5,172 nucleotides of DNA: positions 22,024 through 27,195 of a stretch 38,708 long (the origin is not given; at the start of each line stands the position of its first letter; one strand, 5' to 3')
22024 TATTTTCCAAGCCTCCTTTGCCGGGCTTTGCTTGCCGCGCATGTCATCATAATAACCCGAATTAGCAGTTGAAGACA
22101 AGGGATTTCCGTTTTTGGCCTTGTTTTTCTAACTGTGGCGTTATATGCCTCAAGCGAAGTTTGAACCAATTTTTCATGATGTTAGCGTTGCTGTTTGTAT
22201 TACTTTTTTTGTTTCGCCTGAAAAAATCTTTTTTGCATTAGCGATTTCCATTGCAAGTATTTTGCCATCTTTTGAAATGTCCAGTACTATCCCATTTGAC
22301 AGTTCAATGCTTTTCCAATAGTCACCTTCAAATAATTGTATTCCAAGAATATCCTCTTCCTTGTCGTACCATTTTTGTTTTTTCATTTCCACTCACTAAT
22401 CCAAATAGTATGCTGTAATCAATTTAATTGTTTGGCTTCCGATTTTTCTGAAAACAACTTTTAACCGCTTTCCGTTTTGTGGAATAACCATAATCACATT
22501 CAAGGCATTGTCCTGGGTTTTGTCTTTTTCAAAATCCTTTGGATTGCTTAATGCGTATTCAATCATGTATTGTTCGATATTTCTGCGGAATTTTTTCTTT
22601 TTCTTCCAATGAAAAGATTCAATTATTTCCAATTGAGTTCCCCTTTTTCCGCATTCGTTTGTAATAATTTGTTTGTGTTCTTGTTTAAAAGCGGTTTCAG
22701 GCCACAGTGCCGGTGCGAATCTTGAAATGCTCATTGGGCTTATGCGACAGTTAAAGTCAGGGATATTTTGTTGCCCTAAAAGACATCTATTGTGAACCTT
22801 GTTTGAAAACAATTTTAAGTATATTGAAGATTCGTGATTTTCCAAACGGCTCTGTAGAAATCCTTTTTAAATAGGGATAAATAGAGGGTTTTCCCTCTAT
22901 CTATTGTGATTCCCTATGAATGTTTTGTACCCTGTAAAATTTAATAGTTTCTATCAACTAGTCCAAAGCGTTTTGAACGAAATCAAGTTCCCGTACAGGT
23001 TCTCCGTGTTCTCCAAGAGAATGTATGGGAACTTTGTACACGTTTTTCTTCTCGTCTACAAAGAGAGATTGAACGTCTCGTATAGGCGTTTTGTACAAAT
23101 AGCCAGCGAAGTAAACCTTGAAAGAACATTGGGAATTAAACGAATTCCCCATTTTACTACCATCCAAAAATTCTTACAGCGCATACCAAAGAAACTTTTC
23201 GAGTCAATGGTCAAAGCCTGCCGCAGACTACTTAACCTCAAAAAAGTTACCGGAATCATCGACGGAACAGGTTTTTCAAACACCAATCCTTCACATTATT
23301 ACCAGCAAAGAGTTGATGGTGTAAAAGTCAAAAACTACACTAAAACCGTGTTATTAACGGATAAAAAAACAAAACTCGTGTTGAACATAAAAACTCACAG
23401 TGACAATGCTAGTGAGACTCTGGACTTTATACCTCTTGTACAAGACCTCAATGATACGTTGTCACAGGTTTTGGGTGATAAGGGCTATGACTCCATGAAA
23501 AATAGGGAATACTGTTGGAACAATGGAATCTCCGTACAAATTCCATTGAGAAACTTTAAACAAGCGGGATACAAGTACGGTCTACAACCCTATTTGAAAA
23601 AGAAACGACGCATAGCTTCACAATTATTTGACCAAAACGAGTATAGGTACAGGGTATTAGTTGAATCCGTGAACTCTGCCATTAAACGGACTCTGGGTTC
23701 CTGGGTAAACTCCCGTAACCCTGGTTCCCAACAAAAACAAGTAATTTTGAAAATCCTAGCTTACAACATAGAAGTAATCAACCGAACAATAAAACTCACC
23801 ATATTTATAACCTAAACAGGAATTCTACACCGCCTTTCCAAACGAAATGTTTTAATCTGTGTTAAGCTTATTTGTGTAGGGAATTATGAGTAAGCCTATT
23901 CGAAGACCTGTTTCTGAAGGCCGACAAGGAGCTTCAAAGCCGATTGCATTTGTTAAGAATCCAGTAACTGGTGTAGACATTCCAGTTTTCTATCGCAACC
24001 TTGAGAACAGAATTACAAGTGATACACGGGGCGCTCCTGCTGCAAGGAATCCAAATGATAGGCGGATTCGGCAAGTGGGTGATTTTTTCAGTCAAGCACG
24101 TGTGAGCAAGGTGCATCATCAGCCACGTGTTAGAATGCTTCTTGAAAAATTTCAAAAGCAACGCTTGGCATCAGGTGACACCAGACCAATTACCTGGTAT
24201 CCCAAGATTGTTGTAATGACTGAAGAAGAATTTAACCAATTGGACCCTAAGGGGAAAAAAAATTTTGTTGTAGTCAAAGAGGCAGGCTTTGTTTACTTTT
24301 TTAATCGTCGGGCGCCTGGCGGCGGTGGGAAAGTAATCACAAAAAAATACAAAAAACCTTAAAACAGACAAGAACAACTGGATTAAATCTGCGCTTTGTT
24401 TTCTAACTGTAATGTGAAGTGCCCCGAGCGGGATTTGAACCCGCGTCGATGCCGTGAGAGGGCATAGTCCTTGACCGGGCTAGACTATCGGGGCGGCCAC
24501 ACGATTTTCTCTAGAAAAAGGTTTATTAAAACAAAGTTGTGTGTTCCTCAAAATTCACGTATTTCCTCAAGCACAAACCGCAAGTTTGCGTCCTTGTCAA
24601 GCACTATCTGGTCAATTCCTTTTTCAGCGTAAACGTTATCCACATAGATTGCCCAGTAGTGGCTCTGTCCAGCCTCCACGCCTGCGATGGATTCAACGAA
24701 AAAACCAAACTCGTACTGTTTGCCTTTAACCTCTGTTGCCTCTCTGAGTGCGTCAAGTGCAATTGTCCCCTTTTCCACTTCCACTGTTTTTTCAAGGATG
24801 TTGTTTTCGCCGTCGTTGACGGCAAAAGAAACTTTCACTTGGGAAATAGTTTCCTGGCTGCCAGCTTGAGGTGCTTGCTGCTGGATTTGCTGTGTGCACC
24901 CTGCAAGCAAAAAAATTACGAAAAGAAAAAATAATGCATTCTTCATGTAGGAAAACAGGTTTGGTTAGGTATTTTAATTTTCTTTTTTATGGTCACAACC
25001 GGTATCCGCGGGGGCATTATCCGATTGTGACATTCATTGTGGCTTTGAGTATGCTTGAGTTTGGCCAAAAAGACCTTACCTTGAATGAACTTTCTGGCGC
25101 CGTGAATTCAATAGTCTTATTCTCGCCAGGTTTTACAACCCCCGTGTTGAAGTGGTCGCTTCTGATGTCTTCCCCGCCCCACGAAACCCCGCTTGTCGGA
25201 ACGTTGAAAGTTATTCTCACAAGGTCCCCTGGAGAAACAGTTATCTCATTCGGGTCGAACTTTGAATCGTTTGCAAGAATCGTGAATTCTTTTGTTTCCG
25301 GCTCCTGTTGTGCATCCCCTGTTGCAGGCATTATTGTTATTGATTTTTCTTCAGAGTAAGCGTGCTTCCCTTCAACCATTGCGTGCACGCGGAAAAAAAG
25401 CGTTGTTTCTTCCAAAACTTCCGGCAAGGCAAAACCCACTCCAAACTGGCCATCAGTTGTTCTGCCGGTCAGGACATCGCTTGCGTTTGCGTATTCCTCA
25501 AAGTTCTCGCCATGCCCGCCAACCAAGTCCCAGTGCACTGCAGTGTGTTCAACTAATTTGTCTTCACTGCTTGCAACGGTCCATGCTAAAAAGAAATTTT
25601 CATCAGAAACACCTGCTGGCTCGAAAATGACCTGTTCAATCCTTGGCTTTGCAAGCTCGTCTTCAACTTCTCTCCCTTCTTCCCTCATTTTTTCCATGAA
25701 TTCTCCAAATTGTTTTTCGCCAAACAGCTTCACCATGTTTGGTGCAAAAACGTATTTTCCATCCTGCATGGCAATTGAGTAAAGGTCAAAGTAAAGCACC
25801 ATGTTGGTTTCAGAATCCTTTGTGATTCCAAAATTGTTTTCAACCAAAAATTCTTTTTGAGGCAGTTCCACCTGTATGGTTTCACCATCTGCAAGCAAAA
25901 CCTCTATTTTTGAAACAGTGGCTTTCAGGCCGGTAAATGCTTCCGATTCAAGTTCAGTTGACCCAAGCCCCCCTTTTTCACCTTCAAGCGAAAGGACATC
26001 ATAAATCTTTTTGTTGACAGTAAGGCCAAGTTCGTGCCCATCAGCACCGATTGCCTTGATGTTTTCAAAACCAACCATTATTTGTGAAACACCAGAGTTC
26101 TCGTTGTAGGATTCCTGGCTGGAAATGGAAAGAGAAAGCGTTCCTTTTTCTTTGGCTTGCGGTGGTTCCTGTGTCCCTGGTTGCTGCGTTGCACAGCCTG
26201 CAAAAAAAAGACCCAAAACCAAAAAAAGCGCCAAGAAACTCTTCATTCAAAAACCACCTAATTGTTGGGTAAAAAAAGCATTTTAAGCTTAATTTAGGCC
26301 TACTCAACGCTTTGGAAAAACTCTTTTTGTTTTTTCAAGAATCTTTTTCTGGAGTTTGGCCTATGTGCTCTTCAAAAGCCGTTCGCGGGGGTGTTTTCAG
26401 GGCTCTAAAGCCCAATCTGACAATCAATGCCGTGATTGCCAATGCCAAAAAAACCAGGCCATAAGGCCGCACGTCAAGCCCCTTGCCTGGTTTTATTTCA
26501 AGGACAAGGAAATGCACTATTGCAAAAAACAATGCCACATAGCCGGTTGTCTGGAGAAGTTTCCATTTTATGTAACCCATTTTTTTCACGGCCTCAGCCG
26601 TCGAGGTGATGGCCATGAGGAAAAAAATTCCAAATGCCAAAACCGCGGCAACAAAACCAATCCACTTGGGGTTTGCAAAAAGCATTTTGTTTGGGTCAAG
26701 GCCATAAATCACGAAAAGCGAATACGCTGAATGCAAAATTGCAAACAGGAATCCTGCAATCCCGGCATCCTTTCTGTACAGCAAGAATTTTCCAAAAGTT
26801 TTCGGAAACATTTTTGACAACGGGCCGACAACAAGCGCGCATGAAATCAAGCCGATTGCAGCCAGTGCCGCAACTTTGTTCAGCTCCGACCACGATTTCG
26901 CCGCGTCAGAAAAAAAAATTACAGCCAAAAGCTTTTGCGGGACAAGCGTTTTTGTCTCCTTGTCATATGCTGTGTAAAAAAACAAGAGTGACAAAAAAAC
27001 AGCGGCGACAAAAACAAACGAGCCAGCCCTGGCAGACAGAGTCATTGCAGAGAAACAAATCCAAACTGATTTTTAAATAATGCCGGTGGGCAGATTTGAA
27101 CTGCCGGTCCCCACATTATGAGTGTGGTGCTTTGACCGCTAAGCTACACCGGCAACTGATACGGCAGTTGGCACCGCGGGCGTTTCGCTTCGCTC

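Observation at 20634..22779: Three copies of a conserved non-coding element, each directly upstream of an unrelated minus-strand cargo gene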

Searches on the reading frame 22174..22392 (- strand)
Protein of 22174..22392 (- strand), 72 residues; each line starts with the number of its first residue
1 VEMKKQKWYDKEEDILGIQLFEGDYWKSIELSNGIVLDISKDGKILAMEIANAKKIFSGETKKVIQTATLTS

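Call 9: search_protein_families(library=pfam, proteins=[window:22174-22392:-], max_evalue=0.01)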
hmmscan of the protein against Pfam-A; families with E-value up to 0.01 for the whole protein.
window:22174-22392:- (72 aa): 1 family
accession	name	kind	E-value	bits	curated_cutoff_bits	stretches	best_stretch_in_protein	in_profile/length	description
PF10049.14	DUF2283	-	6.8e-12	45.8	23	1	8-54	3-49/49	Protein of unknown function (DUF2283)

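Call 49: search_protein_families(library=ncbifam, proteins=[window:22174-22392:-], max_evalue=0.1)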
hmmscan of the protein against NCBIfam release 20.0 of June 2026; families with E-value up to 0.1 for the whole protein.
window:22174-22392:- (72 aa): 0 families

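Call 50: search_protein_families(library=phrogs, proteins=[window:22174-22392:-], max_evalue=0.1)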
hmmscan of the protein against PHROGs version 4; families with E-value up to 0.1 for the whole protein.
window:22174-22392:- (72 aa): 0 families

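Call 71: search_protein_families(library=padloc, proteins=[window:22174-22392:-], max_evalue=0.1)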
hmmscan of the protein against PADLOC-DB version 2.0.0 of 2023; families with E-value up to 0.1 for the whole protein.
window:22174-22392:- (72 aa): 0 families

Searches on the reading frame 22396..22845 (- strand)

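Call 9: search_protein_families(library=pfam, proteins=[window:22396-22845:-], max_evalue=0.01)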
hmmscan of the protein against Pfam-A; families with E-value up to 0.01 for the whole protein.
window:22396-22845:- (149 aa): 1 family
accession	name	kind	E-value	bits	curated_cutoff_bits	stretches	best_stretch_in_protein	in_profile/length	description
PF14076.12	DUF4258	-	2.3e-05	25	25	1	86-146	10-70/71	Domain of unknown function (DUF4258)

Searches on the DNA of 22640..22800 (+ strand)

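Call 39: search_dna_similar(query=window:22640-22800:+, collection=phages, mode=distant, max_evalue=1)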
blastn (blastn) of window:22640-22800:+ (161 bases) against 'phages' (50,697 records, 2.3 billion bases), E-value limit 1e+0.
Records with a match: 4; places in all: 4; records where one place covers at least 80% of the query: 0.
Best place of each record, by identity: 80-90% 4.
By first word of the organism name: Bacillus 4.
By host as written in the record: Bacillus subtilis 4.
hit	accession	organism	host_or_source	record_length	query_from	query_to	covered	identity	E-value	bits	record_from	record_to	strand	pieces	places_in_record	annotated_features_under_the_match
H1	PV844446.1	Bacillus phage 279BB001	Bacillus subtilis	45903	86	116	19%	87.1%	5e-1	39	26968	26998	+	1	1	ATPase domain protein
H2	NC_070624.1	Bacillus phage 000TH010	Bacillus subtilis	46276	86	116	19%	87.1%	5e-1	39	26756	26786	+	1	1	47: ATPase domain protein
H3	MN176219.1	Bacillus phage 000TH010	Bacillus subtilis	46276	86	116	19%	87.1%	5e-1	39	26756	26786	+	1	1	47: ATPase domain protein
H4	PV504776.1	Bacillus phage 268TH003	Bacillus subtilis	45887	86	116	19%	87.1%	5e-1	39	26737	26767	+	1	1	ATPase domain protein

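Call 40: search_dna_similar(query=window:22640-22800:+, collection=plasmids, mode=distant, max_evalue=1)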
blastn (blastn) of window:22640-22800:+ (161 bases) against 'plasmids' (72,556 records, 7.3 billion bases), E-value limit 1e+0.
No match.

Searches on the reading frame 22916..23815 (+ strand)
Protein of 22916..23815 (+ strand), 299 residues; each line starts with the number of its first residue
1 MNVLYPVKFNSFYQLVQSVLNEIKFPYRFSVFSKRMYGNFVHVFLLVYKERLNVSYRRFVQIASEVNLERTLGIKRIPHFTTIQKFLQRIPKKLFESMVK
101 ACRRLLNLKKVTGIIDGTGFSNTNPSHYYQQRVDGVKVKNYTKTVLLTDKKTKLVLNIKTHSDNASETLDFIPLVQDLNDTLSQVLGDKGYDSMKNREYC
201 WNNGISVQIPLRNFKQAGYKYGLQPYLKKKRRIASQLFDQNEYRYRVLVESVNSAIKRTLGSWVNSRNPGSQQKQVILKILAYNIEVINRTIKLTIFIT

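Call 9: search_protein_families(library=pfam, proteins=[window:22916-23815:+], max_evalue=0.01)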
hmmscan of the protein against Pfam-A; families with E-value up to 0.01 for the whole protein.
window:22916-23815:+ (299 aa): 3 families
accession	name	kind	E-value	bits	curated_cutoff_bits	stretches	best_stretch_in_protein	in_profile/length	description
PF01609.27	DDE_Tnp_1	-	2.4e-17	63.8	23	1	109-285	3-200/200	Transposase DDE domain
PF13586.12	DDE_Tnp_1_2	-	0.0058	17.5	29.2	0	185-213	1-29/86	Transposase DDE domain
PF05598.16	DUF772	-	0.0068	16.8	23.1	0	45-98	13-70/74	Transposase domain (DUF772)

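Call 17: find_encoding_contigs(protein=window:22916-23815:+, flank=10000, max_places=10)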
Protein window:22916-23815:+ (299 aa): no gene with exactly this product is on record in the collection.

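Call 49: search_protein_families(library=ncbifam, proteins=[window:22916-23815:+], max_evalue=0.1)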
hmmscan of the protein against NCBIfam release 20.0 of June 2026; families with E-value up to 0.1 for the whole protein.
window:22916-23815:+ (299 aa): 8 families
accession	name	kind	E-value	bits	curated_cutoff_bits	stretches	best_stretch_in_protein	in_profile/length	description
NF033579.1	transpos_IS5_2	equivalog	9.2e-45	153.3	140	1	32-286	37-288/289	IS5 family transposase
NF033551.1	transpos_IS1182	equivalog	6.8e-18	64.8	270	3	144-244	270-359/488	IS1182 family transposase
NF033581.1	transpos_IS5_4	equivalog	1.1e-10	41.4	140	1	60-284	57-283/285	IS5 family transposase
NF033580.1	transpos_IS5_3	equivalog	1.1e-09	38.2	110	1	76-250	54-222/258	IS5 family transposase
NF033593.1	transpos_ISNCY_1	equivalog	3.5e-08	32.5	325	1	143-289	302-443/444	ISNCY family transposase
NF033520.1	transpos_IS982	equivalog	3.9e-07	29.9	130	1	182-285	152-241/243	IS982 family transposase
NF033592.1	transpos_IS4_1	equivalog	0.012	14.8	115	1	83-196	73-191/332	IS4 family transposase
NF005996.1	PRK08123.1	equivalog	0.063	12.6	133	1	33-111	130-205/262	histidinol-phosphatase HisJ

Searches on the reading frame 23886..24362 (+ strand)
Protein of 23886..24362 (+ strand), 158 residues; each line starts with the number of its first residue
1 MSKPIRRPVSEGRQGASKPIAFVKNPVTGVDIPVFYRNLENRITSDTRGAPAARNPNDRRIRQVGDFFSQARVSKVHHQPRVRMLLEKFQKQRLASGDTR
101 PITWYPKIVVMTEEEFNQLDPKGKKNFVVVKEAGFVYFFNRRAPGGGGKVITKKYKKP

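Call 9: search_protein_families(library=pfam, proteins=[window:23886-24362:+], max_evalue=0.01)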
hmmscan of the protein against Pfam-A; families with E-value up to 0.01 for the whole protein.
window:23886-24362:+ (158 aa): 0 families

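Call 49: search_protein_families(library=ncbifam, proteins=[window:23886-24362:+], max_evalue=0.1)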
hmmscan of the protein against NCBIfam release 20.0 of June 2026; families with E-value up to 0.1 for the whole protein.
window:23886-24362:+ (158 aa): 1 family
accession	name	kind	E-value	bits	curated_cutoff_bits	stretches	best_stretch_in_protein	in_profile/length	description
TIGR02487.1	NrdD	equivalog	0.003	16.2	326.35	1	40-142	154-257/581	anaerobic ribonucleoside-triphosphate reductase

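Call 50: search_protein_families(library=phrogs, proteins=[window:23886-24362:+], max_evalue=0.1)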
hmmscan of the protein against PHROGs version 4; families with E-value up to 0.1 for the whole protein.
window:23886-24362:+ (158 aa): 0 families

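Call 70: search_solved_structures(query=window:23886-24362:+, max_evalue=10)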
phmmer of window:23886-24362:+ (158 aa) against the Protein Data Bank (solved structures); distinct sequences matched with E-value up to 10: 2.
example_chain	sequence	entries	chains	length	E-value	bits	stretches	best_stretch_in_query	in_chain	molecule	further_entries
6czh_A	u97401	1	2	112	0.89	12.9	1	70-116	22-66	mFAP0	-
5yfp_B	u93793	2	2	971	1.3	12.4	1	85-140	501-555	Exocyst complex component SEC5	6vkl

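Call 71: search_protein_families(library=padloc, proteins=[window:23886-24362:+], max_evalue=0.1)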
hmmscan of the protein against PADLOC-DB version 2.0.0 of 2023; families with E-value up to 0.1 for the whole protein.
window:23886-24362:+ (158 aa): 0 families

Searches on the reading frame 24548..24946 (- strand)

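Call 9: search_protein_families(library=pfam, proteins=[window:24548-24946:-], max_evalue=0.01)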
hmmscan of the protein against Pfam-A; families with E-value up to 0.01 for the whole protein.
window:24548-24946:- (132 aa): 1 family
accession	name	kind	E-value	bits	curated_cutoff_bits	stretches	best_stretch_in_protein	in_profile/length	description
PF14478.12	DUF4430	-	7.5e-12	46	23.8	1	60-126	1-70/72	Domain of unknown function (DUF4430)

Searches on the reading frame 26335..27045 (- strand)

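Call 37: search_protein_families(library=pfam, proteins=[window:26335-27045:-], max_evalue=0.001)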
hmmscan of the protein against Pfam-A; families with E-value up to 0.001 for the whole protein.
window:26335-27045:- (236 aa): 1 family
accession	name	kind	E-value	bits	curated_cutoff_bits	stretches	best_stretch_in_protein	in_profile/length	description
PF01794.25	Ferric_reduct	-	3.8e-10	40.3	28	1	60-175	2-120/121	Ferric reductase like transmembrane component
